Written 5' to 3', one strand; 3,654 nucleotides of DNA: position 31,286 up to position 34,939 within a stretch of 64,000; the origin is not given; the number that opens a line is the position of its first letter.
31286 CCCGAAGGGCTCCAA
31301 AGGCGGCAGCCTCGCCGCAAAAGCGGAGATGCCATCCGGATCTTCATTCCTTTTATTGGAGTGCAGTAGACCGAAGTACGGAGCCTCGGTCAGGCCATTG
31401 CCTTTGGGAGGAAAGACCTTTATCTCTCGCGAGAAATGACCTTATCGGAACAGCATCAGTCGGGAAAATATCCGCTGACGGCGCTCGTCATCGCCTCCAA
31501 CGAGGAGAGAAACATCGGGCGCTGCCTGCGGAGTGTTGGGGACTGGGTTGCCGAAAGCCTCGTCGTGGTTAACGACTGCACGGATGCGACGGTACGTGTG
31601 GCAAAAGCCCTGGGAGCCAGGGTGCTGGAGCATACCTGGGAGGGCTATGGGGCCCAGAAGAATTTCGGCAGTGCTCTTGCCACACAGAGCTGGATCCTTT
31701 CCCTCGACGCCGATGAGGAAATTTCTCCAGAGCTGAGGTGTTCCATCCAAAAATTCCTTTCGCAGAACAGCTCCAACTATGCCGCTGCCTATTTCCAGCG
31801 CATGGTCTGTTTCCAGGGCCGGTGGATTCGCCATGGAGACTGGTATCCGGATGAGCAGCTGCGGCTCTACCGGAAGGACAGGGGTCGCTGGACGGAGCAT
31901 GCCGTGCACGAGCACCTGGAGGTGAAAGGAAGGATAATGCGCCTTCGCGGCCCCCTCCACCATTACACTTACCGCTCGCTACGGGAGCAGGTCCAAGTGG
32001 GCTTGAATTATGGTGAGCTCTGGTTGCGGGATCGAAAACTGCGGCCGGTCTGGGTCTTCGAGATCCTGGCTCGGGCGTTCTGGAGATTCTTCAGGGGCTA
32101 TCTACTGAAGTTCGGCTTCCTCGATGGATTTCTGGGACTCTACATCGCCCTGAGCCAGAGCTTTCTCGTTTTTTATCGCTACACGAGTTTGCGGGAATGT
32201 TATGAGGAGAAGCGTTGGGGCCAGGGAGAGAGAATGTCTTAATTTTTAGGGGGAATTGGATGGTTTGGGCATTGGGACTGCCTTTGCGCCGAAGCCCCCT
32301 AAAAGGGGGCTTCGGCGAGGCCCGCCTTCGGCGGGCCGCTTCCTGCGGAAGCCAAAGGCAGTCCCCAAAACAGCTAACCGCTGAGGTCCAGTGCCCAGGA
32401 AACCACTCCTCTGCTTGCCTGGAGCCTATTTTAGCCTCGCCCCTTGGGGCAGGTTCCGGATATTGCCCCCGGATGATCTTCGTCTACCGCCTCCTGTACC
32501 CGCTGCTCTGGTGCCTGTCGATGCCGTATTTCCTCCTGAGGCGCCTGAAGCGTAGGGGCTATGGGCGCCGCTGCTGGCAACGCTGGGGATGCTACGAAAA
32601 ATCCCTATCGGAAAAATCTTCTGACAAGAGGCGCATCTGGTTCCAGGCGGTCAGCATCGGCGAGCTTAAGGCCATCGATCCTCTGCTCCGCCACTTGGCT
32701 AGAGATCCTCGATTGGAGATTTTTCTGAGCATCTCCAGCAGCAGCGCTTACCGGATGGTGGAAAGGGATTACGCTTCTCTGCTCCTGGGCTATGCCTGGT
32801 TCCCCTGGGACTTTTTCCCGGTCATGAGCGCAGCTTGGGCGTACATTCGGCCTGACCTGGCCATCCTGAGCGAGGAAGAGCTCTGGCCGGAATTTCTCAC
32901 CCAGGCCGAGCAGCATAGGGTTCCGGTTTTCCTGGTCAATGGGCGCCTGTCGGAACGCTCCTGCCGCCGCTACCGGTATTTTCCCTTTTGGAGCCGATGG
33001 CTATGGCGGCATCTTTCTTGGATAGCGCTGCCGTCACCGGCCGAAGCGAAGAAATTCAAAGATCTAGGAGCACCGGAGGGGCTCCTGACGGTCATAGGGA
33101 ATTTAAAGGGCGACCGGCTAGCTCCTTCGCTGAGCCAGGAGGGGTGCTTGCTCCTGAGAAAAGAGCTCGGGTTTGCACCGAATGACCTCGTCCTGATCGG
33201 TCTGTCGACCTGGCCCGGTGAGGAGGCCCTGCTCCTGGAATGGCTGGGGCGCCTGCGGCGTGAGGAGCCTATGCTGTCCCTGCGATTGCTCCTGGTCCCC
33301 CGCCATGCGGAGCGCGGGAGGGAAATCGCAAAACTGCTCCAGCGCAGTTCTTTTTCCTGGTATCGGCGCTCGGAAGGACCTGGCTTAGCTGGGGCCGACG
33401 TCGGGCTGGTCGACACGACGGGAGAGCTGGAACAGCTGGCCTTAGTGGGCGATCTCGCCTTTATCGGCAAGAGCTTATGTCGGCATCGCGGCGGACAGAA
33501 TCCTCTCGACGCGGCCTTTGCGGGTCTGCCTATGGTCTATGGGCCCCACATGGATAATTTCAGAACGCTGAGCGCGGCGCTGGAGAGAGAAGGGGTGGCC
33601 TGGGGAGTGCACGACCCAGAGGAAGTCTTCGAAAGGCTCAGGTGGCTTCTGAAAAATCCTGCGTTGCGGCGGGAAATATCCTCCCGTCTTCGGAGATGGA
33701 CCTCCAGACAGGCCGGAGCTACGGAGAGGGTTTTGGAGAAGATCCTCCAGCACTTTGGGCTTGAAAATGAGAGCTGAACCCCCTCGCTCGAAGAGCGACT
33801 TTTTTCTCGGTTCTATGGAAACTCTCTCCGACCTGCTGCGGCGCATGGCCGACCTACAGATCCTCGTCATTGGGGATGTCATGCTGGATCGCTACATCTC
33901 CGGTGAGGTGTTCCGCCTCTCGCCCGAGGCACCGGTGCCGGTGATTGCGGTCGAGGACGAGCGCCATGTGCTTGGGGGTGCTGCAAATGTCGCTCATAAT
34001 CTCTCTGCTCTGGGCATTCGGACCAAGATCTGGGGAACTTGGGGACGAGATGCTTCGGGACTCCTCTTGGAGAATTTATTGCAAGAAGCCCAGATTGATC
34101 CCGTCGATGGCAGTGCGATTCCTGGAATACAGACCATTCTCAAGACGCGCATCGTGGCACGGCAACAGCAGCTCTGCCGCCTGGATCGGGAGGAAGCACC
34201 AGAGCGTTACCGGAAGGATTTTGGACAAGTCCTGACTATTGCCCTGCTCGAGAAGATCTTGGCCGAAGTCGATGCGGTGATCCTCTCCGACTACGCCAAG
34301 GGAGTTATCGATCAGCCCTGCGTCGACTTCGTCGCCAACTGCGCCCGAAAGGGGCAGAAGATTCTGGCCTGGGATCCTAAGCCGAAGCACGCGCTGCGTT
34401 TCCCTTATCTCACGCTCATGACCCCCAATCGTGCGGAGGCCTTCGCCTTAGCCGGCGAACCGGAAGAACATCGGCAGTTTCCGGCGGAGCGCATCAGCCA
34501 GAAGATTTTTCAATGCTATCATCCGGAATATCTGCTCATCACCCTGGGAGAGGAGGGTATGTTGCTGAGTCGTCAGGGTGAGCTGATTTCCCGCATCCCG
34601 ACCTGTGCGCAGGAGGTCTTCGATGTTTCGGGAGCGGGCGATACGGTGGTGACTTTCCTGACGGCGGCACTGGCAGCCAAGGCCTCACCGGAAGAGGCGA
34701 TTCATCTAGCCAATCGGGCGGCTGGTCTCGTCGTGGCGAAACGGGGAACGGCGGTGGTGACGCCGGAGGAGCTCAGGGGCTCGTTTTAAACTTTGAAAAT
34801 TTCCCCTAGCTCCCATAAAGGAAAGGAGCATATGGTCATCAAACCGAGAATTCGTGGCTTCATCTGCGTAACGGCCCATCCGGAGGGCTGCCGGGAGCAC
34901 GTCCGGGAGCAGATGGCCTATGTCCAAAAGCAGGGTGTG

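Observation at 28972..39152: Second cloverleaf family (CLR-B): two near-identical inverted copies 10 kb apart plus a third copy with compensatory double substitutions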

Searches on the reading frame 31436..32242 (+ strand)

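Call 9: search_protein_families(library=ncbifam, proteins=[window:31436-32242:+])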
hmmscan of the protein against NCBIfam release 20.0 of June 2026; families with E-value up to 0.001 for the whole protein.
window:31436-32242:+ (268 aa): 5 families
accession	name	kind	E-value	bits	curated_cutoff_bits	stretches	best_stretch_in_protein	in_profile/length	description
TIGR04283.1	glyco_like_mftF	equivalog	3.4e-13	49.7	182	1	19-138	6-125/221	TIGR04283 family arsenosugar biosynthesis glycosyltransferase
TIGR04195.1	S_glycosyl_SunS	equivalog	8.3e-07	28.2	350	1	10-101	54-148/421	SunS family peptide S-glycosyltransferase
TIGR04182.1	glyco_TIGR04182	equivalog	3.1e-05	23.5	325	1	15-99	3-88/293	S-layer glycoprotein N-glycosyltransferase AglJ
NF041391.1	DPhHxTase_Halo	equivalog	3.1e-05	23.1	375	1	21-94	4-79/213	dolichyl-phosphate hexose transferase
NF041865.1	EpsU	equivalog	0.00016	20.8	700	1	16-119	43-158/394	exopolysaccharide biosynthesis GT2 family glycosyltransferase EpsU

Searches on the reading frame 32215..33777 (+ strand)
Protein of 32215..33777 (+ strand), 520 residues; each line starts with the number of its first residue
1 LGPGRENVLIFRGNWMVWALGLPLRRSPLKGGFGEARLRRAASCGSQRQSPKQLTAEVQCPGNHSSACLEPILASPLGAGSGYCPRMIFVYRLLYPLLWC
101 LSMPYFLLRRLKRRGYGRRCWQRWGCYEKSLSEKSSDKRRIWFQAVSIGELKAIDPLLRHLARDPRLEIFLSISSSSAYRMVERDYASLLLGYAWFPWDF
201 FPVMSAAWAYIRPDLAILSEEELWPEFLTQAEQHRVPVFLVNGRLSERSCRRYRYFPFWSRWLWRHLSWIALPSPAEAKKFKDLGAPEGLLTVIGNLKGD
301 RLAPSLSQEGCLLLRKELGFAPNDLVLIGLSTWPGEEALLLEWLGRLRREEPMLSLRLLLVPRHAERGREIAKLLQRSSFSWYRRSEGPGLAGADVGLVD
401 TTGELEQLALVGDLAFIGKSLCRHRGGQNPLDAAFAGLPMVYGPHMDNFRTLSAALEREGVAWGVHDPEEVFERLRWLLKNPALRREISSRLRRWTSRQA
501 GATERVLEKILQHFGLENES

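Call 9: search_protein_families(library=ncbifam, proteins=[window:32215-33777:+])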
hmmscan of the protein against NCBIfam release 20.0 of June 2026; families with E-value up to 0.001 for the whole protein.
window:32215-33777:+ (520 aa): 5 families
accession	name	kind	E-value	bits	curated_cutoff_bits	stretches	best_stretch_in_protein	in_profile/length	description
NF004388.0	PRK05749.1-4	equivalog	3.8e-74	249.7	438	1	90-513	2-420/425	lipid IV(A) 3-deoxy-D-manno-octulosonic acid transferase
NF004386.0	PRK05749.1-2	equivalog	2.9e-63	214.1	524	1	90-512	5-425/433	lipid IV(A) 3-deoxy-D-manno-octulosonic acid transferase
NF004389.0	PRK05749.1-5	equivalog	6.1e-56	190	363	1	87-459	1-357/402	lipid IV(A) 3-deoxy-D-manno-octulosonic acid transferase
NF004387.0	PRK05749.1-3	equivalog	1.2e-55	189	617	1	87-509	9-418/440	lipid IV(A) 3-deoxy-D-manno-octulosonic acid transferase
NF004385.0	PRK05749.1-1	equivalog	1.3e-53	182.2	590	1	92-508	11-414/425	lipid IV(A) 3-deoxy-D-manno-octulosonic acid transferase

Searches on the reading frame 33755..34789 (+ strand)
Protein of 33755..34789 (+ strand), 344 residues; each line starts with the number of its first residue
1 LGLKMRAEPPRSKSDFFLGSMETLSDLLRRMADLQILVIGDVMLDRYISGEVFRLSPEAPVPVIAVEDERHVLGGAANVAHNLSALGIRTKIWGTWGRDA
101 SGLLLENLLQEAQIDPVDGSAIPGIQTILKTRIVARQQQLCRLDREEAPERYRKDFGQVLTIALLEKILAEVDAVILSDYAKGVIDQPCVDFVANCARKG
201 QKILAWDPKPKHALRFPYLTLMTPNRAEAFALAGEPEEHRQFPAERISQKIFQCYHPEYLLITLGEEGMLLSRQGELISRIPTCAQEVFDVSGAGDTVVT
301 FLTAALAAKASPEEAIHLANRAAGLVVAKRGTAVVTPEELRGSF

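Call 9: search_protein_families(library=ncbifam, proteins=[window:33755-34789:+])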
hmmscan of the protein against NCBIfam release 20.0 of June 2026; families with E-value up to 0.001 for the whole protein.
window:33755-34789:+ (344 aa): 19 families
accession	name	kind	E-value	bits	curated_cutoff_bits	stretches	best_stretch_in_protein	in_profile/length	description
TIGR02198.1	rfaE_dom_I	equivalog_domain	7.4e-95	317.7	345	1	29-342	3-312/315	D-glycero-beta-D-manno-heptose-7-phosphate kinase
NF008454.0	PRK11316.1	equivalog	5.2e-78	262.7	521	1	30-341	7-309/475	bifunctional D-glycero-beta-D-manno-heptose-7-phosphate kinase/D-glycero-beta-D-manno-heptose 1-phosphate adenylyltransferase HldE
TIGR02152.1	D_ribokin_bact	equivalog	1.6e-18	67.1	299.65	1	187-338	140-292/298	ribokinase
TIGR03168.1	1-PFK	subfamily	3.2e-15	55.8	216.4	1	68-340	30-295/305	hexose kinase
TIGR03828.1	pfkB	equivalog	3.2e-14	52.7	292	1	67-340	28-295/305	1-phosphofructokinase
NF008353.0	PRK11142.1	equivalog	6.9e-14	52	341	1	191-337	148-294/307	ribokinase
NF053626.1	RibKinHalex1628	equivalog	8.8e-11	41.8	330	1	73-147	38-112/293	ATP-dependent ribose-1-phosphate kinase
NF006957.1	PRK09434.1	equivalog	3e-10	40.1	450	1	248-334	203-294/302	fructokinase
TIGR04382.1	myo_inos_iolC_N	equivalog_domain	3e-10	39.9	300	1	251-338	214-301/309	5-dehydro-2-deoxygluconokinase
NF041320.1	pfkB_Halo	equivalog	9.7e-09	35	400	1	76-336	40-286/302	1-phosphofructokinase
NF007068.0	PRK09513.1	equivalog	4.2e-07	29.4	432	1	76-334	42-293/312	1-phosphofructokinase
NF040938.1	KDG_KDGal_kin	equivalog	8.2e-07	28.4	400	1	250-338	208-295/305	bifunctional 2-dehydro-3-deoxygluconokinase/2-dehydro-3-deoxygalactonokinase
NF007321.0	PRK09813.1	equivalog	1.2e-05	25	247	0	258-327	187-255/261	fructoselysine 6-kinase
NF007632.0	PRK10294.1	equivalog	2.4e-05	23.8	353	1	211-335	173-295/310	6-phosphofructokinase II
NF041332.1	KDG_KDGal_kin_Halo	equivalog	4e-05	23.2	440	1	243-340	209-306/320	bifunctional 2-dehydro-3-deoxygluconokinase/2-dehydro-3-deoxygalactonokinase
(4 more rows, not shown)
